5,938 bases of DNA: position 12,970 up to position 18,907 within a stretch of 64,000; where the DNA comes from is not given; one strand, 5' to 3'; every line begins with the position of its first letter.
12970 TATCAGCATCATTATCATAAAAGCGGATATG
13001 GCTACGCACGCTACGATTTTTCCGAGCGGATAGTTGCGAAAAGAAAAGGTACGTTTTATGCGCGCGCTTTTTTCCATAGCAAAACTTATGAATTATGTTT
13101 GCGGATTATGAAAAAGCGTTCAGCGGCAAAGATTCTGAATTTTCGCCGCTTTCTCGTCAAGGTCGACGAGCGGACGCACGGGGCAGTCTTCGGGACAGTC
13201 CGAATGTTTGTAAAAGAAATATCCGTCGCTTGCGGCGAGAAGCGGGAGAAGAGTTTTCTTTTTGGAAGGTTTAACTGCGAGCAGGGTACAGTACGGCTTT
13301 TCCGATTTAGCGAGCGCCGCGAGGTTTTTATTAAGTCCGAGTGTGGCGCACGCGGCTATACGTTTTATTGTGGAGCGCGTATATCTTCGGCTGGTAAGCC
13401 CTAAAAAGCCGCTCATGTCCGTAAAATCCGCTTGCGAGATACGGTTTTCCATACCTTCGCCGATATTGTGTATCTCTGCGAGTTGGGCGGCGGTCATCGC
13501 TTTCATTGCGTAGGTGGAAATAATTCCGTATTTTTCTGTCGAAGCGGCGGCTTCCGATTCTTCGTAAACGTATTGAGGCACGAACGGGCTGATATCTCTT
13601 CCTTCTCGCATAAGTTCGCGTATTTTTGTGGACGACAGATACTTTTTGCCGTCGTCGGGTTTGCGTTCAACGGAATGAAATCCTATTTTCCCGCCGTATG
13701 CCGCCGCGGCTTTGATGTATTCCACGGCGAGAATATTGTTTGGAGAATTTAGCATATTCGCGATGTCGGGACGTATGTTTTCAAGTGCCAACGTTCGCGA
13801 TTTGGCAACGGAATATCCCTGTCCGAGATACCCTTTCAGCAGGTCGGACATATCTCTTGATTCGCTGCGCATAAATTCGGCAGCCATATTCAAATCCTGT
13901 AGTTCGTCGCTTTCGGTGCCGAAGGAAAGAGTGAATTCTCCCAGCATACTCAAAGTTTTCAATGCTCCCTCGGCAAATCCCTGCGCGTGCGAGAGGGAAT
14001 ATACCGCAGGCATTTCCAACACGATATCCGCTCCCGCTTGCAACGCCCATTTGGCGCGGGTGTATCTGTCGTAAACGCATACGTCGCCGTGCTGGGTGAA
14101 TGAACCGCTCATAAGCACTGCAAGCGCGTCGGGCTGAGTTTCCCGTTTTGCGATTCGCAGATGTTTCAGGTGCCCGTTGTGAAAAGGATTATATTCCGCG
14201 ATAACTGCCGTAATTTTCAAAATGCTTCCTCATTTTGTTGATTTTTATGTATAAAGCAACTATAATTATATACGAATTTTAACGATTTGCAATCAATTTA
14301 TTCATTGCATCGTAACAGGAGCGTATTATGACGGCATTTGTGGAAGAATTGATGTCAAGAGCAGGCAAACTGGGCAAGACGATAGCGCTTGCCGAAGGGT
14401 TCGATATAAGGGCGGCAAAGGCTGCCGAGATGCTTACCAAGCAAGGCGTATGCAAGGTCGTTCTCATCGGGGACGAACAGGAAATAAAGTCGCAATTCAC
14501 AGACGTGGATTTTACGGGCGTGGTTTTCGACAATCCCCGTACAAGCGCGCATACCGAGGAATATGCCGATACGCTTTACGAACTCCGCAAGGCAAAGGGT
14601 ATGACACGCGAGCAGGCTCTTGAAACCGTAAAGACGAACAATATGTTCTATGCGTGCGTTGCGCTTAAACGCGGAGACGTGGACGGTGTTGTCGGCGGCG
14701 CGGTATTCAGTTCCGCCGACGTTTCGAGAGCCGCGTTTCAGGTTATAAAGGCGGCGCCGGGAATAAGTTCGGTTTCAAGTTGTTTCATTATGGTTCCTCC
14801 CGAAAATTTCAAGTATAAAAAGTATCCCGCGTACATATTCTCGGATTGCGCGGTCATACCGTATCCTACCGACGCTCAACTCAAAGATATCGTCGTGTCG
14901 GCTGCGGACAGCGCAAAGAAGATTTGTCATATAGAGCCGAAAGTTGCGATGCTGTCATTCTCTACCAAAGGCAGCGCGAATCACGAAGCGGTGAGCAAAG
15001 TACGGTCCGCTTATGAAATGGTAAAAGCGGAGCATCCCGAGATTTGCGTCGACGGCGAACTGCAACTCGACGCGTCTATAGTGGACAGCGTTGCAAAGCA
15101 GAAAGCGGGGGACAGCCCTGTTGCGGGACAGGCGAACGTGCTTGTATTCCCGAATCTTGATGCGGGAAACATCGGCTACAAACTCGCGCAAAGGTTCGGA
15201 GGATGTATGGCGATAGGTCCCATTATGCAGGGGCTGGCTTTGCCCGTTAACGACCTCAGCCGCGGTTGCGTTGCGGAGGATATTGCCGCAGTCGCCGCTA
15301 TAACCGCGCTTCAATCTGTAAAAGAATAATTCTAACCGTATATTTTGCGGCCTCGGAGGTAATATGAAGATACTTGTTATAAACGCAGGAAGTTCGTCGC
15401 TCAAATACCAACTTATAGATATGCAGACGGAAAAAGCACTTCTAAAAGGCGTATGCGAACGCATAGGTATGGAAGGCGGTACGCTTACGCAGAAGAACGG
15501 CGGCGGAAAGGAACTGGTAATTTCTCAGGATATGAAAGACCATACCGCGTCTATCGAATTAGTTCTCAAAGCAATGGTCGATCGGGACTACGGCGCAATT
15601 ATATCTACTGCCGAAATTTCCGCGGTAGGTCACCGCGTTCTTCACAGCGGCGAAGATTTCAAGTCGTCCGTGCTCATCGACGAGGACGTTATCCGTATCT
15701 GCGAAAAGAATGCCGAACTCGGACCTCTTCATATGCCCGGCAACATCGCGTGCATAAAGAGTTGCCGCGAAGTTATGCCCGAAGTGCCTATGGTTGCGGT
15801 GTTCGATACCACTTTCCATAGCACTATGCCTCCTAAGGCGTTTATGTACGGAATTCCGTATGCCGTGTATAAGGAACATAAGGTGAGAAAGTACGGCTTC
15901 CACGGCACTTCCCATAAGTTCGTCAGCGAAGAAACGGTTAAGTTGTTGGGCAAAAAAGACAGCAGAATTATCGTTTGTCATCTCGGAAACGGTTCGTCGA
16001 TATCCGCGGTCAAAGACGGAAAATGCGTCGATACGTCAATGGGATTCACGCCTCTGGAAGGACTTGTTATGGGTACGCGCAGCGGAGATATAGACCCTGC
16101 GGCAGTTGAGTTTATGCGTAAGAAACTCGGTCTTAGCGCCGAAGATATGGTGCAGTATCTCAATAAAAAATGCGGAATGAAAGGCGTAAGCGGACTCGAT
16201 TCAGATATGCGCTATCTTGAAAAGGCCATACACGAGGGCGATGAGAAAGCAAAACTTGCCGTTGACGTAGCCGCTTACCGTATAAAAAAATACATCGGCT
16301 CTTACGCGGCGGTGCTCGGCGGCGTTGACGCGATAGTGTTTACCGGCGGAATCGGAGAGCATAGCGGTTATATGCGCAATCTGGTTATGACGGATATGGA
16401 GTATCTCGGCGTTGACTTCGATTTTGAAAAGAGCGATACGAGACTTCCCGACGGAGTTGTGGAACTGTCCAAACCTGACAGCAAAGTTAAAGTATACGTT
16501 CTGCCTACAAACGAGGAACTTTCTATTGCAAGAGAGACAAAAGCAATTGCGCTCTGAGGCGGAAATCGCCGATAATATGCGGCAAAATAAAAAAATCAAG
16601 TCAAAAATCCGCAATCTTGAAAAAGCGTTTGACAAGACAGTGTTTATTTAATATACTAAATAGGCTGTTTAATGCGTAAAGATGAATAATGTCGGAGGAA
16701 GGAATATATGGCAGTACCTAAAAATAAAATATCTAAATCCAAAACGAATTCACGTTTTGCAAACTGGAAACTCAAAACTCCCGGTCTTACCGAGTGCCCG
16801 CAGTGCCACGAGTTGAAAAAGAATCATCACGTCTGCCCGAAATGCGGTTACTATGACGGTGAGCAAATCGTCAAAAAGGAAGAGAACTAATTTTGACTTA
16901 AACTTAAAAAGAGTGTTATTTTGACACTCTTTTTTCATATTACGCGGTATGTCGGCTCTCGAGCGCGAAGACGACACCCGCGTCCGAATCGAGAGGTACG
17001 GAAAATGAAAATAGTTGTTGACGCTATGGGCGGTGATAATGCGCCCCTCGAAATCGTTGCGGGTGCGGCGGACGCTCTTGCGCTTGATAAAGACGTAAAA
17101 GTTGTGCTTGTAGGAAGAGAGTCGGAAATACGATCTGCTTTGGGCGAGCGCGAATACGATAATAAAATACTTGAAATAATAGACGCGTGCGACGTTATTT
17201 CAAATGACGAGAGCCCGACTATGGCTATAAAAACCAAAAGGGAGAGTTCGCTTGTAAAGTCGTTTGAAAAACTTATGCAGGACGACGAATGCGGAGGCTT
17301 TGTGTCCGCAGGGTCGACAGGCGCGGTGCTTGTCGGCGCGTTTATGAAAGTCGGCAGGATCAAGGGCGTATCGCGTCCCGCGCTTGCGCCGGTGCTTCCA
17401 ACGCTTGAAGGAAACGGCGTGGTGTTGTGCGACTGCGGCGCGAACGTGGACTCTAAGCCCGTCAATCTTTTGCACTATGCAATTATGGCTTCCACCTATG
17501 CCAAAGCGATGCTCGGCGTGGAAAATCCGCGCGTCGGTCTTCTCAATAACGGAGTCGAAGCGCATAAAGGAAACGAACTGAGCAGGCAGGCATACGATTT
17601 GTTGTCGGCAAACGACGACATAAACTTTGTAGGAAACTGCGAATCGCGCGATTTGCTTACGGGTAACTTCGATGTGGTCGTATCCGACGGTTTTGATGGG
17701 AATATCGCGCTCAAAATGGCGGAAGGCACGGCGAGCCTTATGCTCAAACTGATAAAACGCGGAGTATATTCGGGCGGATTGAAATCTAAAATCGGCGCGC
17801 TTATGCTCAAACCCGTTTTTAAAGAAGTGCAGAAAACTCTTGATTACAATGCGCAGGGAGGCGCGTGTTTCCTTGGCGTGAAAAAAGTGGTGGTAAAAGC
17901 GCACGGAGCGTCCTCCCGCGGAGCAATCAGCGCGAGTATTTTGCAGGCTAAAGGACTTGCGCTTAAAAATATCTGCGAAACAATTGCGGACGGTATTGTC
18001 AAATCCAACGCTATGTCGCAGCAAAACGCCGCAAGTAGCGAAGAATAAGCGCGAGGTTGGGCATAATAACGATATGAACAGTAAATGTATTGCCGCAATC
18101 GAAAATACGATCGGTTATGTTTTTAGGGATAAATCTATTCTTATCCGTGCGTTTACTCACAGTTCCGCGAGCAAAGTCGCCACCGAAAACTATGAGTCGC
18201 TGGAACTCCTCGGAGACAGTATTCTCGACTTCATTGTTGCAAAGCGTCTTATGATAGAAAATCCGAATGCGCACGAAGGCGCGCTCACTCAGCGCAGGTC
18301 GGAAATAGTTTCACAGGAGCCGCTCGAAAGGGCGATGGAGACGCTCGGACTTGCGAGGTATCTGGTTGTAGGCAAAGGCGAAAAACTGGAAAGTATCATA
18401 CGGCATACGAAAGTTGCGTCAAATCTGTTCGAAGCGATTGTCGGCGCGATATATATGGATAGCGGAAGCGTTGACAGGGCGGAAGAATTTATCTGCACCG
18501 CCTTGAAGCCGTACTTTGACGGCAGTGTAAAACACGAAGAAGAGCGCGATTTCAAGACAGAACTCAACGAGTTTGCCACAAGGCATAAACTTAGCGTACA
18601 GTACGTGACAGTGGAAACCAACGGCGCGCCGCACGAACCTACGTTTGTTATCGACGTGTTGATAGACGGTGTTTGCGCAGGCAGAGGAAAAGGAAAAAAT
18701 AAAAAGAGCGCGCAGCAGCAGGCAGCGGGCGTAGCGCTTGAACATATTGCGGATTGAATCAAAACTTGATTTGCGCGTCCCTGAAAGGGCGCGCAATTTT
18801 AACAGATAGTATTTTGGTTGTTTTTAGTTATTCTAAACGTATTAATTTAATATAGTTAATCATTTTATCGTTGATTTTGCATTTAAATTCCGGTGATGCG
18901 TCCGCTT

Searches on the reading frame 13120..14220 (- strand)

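Call 29: search_protein_families(library=pfam, proteins=[window:13120-14220:-], max_evalue=0.00001)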
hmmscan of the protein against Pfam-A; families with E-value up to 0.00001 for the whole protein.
window:13120-14220:- (366 aa): 1 family
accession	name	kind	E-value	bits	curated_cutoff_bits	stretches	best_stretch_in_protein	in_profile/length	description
PF05636.17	HIGH_NTase1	-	1.4e-83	281.9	27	1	1-363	1-387/402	HIGH Nucleotidyl Transferase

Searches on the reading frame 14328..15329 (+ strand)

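Call 29: search_protein_families(library=pfam, proteins=[window:14328-15329:+], max_evalue=0.00001)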
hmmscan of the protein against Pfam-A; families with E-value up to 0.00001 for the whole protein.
window:14328-15329:+ (333 aa): 1 family
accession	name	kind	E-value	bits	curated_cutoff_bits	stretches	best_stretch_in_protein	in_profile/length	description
PF01515.24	PTA_PTB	-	2.4e-112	375.9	24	1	4-327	2-319/319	Phosphate acetyl/butaryl transferase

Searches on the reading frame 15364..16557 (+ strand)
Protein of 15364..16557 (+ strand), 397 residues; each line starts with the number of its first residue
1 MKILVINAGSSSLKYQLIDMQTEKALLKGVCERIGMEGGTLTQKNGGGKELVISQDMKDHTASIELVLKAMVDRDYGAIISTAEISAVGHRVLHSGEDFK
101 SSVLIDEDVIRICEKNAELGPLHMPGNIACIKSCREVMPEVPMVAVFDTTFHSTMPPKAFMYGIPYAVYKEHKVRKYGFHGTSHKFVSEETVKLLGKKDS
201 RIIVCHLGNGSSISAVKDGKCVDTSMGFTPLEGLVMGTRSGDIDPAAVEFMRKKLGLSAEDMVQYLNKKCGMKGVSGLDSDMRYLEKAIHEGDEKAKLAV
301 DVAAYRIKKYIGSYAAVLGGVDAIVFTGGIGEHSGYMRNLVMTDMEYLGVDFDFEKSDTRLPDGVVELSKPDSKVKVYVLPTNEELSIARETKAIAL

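Call 29: search_protein_families(library=pfam, proteins=[window:15364-16557:+], max_evalue=0.00001)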
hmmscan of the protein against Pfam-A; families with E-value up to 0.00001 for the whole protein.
window:15364-16557:+ (397 aa): 1 family
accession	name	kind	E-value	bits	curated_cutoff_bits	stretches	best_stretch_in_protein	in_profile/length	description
PF00871.23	Acetate_kinase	-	8.9e-147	489.3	22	1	2-390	1-392/392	Acetokinase family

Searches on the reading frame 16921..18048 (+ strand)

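Call 29: search_protein_families(library=pfam, proteins=[window:16921-18048:+], max_evalue=0.00001)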
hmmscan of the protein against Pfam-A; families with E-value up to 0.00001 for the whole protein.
window:16921-18048:+ (375 aa): 1 family
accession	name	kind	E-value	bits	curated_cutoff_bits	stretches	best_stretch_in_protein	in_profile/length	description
PF02504.20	FA_synthesis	-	2.6e-99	332.8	29.1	1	29-353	1-323/324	Fatty acid synthesis protein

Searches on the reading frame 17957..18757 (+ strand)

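Call 29: search_protein_families(library=pfam, proteins=[window:17957-18757:+], max_evalue=0.00001)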
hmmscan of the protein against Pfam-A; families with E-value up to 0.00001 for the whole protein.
window:17957-18757:+ (266 aa): 3 families
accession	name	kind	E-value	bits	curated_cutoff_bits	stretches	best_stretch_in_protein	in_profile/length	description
PF14622.11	Ribonucleas_3_3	-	5.2e-26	91.7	35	1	58-182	1-123/128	Ribonuclease-III-like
PF00636.31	Ribonuclease_3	-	2.7e-21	76.7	27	1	80-170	1-102/102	Ribonuclease III domain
PF00035.32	dsrm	-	1.4e-15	58.1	23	1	200-263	2-65/66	Double-stranded RNA binding motif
